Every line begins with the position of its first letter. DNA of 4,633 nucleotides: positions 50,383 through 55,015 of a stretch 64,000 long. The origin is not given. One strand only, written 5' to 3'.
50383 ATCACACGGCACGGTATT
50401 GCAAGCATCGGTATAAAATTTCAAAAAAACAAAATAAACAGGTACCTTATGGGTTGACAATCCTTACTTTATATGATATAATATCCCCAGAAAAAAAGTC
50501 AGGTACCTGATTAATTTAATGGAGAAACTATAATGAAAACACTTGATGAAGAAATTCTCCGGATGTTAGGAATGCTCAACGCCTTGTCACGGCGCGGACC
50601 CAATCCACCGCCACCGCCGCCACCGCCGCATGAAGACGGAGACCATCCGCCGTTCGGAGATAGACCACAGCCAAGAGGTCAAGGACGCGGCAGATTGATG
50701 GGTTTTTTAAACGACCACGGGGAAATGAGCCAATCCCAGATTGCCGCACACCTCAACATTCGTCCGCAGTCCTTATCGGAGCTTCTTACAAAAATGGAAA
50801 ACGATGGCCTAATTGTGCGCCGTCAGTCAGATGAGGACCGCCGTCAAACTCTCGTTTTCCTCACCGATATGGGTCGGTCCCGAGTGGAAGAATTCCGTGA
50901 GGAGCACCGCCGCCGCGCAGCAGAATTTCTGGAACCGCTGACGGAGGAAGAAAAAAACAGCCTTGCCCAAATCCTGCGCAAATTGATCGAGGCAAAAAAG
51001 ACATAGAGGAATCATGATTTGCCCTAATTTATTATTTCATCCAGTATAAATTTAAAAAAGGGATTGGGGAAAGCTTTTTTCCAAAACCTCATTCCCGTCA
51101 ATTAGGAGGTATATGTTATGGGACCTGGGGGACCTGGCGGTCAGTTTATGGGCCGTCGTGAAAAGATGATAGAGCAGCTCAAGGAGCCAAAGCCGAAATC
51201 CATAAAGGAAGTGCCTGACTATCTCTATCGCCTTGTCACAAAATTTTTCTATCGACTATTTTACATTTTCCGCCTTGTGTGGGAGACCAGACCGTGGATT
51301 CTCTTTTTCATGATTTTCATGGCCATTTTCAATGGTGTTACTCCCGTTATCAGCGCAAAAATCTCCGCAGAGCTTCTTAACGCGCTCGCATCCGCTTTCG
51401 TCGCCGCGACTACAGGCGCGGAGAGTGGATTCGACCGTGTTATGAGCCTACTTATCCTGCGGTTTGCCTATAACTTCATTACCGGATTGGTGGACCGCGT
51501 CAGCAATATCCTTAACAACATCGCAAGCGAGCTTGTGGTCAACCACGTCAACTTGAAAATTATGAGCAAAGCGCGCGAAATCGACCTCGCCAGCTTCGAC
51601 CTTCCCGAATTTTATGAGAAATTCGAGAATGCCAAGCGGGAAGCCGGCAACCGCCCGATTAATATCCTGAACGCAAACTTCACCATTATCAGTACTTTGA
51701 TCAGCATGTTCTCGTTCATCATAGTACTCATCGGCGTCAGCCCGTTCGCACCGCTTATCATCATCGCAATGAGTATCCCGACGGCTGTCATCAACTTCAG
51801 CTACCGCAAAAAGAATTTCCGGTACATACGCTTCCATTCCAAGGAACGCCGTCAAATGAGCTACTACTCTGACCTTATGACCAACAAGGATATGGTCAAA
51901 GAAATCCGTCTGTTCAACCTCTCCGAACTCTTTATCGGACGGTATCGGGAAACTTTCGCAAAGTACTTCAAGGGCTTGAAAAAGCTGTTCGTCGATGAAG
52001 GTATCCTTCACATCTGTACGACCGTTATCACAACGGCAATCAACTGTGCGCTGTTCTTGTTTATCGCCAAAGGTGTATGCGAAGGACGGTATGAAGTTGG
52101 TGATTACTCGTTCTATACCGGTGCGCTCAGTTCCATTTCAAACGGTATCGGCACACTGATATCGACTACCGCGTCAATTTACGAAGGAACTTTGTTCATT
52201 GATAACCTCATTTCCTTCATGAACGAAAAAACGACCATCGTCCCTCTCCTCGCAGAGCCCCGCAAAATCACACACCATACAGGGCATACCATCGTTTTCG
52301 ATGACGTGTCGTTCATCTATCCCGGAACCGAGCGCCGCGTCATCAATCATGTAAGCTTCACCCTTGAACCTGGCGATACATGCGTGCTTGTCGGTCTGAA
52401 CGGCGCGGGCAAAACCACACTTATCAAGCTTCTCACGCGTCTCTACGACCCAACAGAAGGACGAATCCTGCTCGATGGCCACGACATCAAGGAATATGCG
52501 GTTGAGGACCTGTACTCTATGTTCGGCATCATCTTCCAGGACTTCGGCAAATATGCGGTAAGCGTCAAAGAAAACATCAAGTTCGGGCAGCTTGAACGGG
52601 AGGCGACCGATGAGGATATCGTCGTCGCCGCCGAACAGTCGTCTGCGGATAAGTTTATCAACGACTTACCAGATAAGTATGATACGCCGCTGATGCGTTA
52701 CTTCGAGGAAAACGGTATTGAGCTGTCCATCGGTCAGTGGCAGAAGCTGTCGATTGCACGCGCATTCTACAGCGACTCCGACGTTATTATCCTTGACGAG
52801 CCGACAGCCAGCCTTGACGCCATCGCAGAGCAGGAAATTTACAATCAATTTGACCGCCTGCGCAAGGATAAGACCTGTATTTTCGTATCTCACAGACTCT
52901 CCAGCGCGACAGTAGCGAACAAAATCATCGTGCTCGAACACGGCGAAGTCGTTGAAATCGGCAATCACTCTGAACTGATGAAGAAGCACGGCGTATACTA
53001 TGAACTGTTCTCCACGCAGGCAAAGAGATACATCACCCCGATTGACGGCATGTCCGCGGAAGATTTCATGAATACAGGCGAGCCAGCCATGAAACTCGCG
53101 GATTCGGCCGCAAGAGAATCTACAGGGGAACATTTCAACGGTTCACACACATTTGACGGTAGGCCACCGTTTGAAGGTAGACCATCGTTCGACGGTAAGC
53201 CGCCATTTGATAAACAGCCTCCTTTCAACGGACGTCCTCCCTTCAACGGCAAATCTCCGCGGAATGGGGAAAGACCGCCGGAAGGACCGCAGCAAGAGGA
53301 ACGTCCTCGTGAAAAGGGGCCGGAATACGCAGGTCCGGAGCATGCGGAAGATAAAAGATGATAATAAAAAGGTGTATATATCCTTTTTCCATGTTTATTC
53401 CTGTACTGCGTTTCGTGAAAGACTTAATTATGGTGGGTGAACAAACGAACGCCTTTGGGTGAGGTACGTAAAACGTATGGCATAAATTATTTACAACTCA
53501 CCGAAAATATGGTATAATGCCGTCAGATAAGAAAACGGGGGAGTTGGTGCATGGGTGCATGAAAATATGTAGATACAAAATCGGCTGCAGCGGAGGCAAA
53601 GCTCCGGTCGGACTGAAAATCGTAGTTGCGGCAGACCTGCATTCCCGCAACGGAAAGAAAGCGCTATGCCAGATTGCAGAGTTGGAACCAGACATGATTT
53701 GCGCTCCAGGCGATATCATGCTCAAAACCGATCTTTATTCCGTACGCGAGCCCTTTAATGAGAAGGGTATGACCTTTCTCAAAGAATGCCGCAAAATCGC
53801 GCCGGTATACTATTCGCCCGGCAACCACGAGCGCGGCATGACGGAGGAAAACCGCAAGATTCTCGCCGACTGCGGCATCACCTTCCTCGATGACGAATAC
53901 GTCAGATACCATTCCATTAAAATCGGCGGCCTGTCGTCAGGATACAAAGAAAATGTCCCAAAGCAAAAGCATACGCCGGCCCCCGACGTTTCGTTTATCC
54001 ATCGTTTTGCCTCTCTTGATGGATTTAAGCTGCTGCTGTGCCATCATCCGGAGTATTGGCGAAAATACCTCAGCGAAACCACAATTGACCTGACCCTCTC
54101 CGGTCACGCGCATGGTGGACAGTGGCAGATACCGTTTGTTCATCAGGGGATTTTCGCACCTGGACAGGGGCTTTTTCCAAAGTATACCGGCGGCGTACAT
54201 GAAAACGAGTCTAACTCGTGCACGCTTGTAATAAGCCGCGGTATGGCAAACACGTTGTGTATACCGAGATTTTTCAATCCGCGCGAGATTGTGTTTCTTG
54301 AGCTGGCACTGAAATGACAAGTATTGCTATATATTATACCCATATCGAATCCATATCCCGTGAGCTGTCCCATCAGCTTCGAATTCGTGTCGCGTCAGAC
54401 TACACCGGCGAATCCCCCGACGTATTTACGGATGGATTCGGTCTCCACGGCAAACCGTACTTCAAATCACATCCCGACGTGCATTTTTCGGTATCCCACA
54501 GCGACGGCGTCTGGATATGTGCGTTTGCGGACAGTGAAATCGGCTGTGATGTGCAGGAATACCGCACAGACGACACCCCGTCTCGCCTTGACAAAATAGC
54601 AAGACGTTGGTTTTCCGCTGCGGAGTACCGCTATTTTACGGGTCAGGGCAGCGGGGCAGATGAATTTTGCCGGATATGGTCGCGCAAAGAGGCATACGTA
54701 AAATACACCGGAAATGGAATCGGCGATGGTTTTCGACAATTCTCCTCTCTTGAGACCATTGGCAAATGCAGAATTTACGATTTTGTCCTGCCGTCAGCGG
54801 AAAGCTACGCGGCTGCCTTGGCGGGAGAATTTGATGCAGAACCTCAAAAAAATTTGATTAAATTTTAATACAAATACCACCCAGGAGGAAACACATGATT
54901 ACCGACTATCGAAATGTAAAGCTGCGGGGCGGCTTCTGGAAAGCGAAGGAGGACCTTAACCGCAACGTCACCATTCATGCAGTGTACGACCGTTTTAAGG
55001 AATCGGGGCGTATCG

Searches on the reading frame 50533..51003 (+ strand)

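Call 51: search_protein_families(library=pfam, proteins=[window:50533-51003:+], max_evalue=0.01)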
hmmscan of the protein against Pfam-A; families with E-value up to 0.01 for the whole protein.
window:50533-51003:+ (157 aa): 16 families
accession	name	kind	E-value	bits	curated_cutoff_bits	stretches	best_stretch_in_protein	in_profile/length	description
PF01047.28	MarR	-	4.3e-13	49.4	24.6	1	59-105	12-58/59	MarR family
PF12802.13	MarR_2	-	5.4e-13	49.3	27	1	54-105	9-61/61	MarR family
PF13463.12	HTH_27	-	3.4e-10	40.5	22.2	1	59-114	12-68/68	Winged helix DNA-binding domain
PF13545.12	HTH_Crp_2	-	8.4e-07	29.3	27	1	64-97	22-56/70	Crp-like helix-turn-helix domain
PF13412.12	HTH_24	-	1.5e-05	24.9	21.9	1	54-94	7-47/48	Winged helix-turn-helix DNA-binding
PF22381.2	Staph_reg_Sar_Rot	-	2.8e-05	24.6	27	1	64-120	30-84/85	Transcriptional regulator SarA/Rot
PF13601.12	HTH_34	-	3.7e-05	24.2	27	1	55-121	5-72/80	Winged helix DNA-binding domain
PF01325.25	Fe_dep_repress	-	0.00012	22.7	26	1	61-95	19-53/60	Iron dependent repressor, N-terminal DNA binding domain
PF01022.26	HTH_5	-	0.00019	21.7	22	1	51-94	3-45/47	Bacterial regulatory protein, arsR family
PF24034.1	DUF7343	-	0.00028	21.1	27.6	1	56-95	9-49/62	Domain of unknown function (DUF7343)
PF02002.24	TFIIE_alpha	-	0.00043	20.5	22.9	1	54-105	17-68/105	TFIIE alpha subunit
PF09012.17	FeoC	-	0.001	19.6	21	1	56-100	6-50/69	FeoC like transcriptional regulator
PF12840.13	HTH_20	-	0.0016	18.8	27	1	52-96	6-50/51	Helix-turn-helix domain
PF19187.6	HTH_PafC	-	0.0061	16.8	32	0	55-93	9-47/115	PafC helix-turn-helix domain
PF04711.18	ApoA-II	-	0.0062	17.4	27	0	84-156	10-95/99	Apolipoprotein A-II (ApoA-II)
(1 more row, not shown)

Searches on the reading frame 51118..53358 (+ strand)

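Call 9: search_protein_families(library=padloc, proteins=[window:51118-53358:+], max_evalue=0.001)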
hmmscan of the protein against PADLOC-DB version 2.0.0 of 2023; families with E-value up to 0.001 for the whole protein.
window:51118-53358:+ (747 aa): 11 families
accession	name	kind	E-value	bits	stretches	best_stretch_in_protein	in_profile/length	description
PDLC04135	mad3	-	3.8e-29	100.4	2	529-622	257-358/374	mads_3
PDLC02914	ATPase-Toprim_I-B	-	9.1e-09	33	1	527-602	178-253/443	-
PDLC02980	AriA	-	3.1e-07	28.6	0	423-444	3-24/304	-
PDLC04164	AriA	-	1.2e-06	26.3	0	412-444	20-52/253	-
PDLC00289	PtuA1|PtuA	-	2.2e-05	21.7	0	419-444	28-53/404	AAA ATPase domain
PDLC04140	mad8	-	4.8e-05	21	1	406-597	14-237/314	mads_8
PDLC02982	AriAB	-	0.00012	18.8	1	553-599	238-284/570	-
PDLC02335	AbiLi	-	0.00015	19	0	420-594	77-238/326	AbiLi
PDLC00271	PtuA1|PtuA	-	0.0002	19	1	407-451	12-55/421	AAA ATPase domain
PDLC02979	AriA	-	0.00032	18.6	1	421-534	25-127/373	-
PDLC00290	PtuA1|PtuA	-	0.00048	17.6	0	421-509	25-111/414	AAA ATPase domain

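Call 10: search_protein_families(library=pfam, proteins=[window:51118-53358:+], max_evalue=0.00001)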
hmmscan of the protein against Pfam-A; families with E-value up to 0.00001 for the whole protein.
window:51118-53358:+ (747 aa): 2 families
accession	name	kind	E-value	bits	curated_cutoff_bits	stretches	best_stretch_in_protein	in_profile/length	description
PF00005.33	ABC_tran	-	2.9e-31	109.3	25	1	410-564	2-137/137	ABC transporter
PF13304.12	AAA_21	-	7.2e-07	30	27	0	423-442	3-22/304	AAA domain, putative AbiEii toxin, Type IV TA system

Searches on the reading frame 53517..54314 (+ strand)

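Call 51: search_protein_families(library=pfam, proteins=[window:53517-54314:+], max_evalue=0.01)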
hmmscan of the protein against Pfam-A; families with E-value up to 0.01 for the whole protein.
window:53517-54314:+ (266 aa): 2 families
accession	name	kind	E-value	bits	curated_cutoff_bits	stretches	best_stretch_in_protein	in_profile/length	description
PF00149.33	Metallophos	-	3.3e-08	34.6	21.5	1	33-200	1-190/191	Calcineurin-like phosphoesterase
PF12850.12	Metallophos_2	-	1.5e-05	25.5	27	1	33-200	1-118/154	Calcineurin-like phosphoesterase superfamily domain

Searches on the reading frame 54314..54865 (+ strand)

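Call 51: search_protein_families(library=pfam, proteins=[window:54314-54865:+], max_evalue=0.01)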
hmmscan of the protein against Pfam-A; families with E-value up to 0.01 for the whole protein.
window:54314-54865:+ (184 aa): 1 family
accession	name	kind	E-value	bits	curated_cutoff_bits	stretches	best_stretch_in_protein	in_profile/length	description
PF01648.25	ACPS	-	2.3e-15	57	25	1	76-147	2-78/111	4'-phosphopantetheinyl transferase superfamily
